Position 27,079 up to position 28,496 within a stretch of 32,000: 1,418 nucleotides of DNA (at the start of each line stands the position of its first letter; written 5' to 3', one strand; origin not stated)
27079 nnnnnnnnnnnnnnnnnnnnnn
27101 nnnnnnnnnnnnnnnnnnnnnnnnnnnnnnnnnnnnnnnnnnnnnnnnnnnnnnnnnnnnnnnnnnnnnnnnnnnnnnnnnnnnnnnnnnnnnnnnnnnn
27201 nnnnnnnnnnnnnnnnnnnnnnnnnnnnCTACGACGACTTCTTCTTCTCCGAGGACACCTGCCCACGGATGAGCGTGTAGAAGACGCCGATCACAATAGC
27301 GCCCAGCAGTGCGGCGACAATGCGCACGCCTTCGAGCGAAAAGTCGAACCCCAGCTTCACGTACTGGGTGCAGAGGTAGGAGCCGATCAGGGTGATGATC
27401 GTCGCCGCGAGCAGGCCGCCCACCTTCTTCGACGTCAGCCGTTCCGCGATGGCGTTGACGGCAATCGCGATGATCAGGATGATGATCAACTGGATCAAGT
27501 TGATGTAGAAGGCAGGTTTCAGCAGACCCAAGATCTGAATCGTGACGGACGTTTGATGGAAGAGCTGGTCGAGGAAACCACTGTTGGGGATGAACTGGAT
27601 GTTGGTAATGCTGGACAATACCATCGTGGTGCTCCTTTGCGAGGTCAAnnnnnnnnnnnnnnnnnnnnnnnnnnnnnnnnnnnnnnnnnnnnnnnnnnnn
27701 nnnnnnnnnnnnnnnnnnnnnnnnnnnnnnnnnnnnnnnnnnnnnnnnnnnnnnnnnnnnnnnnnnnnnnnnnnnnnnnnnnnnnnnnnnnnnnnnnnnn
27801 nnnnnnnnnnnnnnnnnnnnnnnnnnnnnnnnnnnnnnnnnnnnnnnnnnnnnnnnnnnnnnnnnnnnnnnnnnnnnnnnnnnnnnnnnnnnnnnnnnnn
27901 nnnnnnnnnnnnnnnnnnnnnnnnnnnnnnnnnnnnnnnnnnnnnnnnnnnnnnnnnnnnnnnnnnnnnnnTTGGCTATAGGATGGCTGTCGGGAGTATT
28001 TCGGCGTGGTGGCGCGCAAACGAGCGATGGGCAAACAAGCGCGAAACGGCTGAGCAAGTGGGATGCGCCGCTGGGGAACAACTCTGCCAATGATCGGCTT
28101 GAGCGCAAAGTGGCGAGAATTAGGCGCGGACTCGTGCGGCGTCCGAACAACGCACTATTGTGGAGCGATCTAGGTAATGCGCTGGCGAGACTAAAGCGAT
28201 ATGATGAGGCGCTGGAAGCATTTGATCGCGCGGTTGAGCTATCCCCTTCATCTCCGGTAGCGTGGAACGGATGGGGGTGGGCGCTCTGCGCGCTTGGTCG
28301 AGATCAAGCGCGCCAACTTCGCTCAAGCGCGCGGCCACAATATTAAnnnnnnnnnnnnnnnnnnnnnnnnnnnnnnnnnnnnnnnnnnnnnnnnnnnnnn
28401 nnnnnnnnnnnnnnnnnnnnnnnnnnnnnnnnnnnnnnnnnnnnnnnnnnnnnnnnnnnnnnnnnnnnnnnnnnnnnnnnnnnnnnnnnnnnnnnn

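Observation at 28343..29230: vWA domain with its MIDAS DxSxS strand relocated to the C-terminus (candidate circularly permuted vWA protein)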

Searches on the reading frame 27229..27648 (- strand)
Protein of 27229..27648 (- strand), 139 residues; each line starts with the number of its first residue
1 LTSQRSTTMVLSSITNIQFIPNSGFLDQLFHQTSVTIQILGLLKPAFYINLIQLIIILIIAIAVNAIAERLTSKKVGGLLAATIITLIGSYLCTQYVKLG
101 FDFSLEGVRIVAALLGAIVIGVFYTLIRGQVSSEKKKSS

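Call 9: search_protein_families(library=pfam, proteins=[window:27229-27648:-], max_evalue=1)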
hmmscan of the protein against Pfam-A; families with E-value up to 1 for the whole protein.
window:27229-27648:- (139 aa): 1 family
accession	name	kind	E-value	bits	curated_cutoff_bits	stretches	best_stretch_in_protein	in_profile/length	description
PF13231.12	PMT_2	-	0.02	15.5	26.1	1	91-131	8-47/160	Dolichyl-phosphate-mannose-protein mannosyltransferase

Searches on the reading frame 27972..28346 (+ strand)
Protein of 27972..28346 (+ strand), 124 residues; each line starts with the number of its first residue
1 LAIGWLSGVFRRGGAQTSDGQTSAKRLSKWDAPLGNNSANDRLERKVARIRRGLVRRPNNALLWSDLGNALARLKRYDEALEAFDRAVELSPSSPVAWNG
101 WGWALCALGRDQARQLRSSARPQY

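Call 9: search_protein_families(library=pfam, proteins=[window:27972-28346:+], max_evalue=1)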
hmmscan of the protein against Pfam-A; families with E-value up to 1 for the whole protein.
window:27972-28346:+ (124 aa): 19 families
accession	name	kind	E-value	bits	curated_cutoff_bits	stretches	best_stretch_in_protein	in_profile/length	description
PF07719.23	TPR_2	-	1.6e-11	43.8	27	1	61-93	1-33/34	Tetratricopeptide repeat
PF00515.34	TPR_1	-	8.5e-11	41.6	27.8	1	61-93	1-33/34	Tetratricopeptide repeat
PF13424.12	TPR_12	-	1.3e-10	41.8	30.1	2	61-115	3-58/77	Tetratricopeptide repeat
PF13431.12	TPR_17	-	1.5e-09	37.8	24.4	2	52-82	4-34/34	Tetratricopeptide repeat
PF13432.12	TPR_16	-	7.8e-09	36.3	32.7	1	48-95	18-65/65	Tetratricopeptide repeat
PF14559.12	TPR_19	-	7.9e-09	36.2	25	2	57-98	21-62/68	Tetratricopeptide repeat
PF13428.12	TPR_14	-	1e-08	35.4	23.5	1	63-101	3-41/44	Tetratricopeptide repeat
PF13414.12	TPR_11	-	6e-08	32.7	26.8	1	68-106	1-39/42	TPR repeat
PF23914.1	TPR_CcmH_CycH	-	9.8e-07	29.2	42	1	46-109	35-98/158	Cytochrome c-type biogenesis protein H TPR domain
PF13371.12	TPR_9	-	1.8e-06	28.3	35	1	40-97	8-65/73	Tetratricopeptide repeat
PF13181.12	TPR_8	-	1.1e-05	25.6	25.7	1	63-93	3-33/34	Tetratricopeptide repeat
PF13374.12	TPR_10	-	0.00026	21.3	27.5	1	66-90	7-31/42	Tetratricopeptide repeat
PF01239.28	PPTA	-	0.0015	18.6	29.5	1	77-107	1-31/32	Protein prenyltransferase alpha subunit repeat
PF13176.12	TPR_7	-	0.0051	17.3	27.9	1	64-91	2-29/36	Tetratricopeptide repeat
PF13174.12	TPR_6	-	0.0052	17.8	26.3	1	67-94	6-33/33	Tetratricopeptide repeat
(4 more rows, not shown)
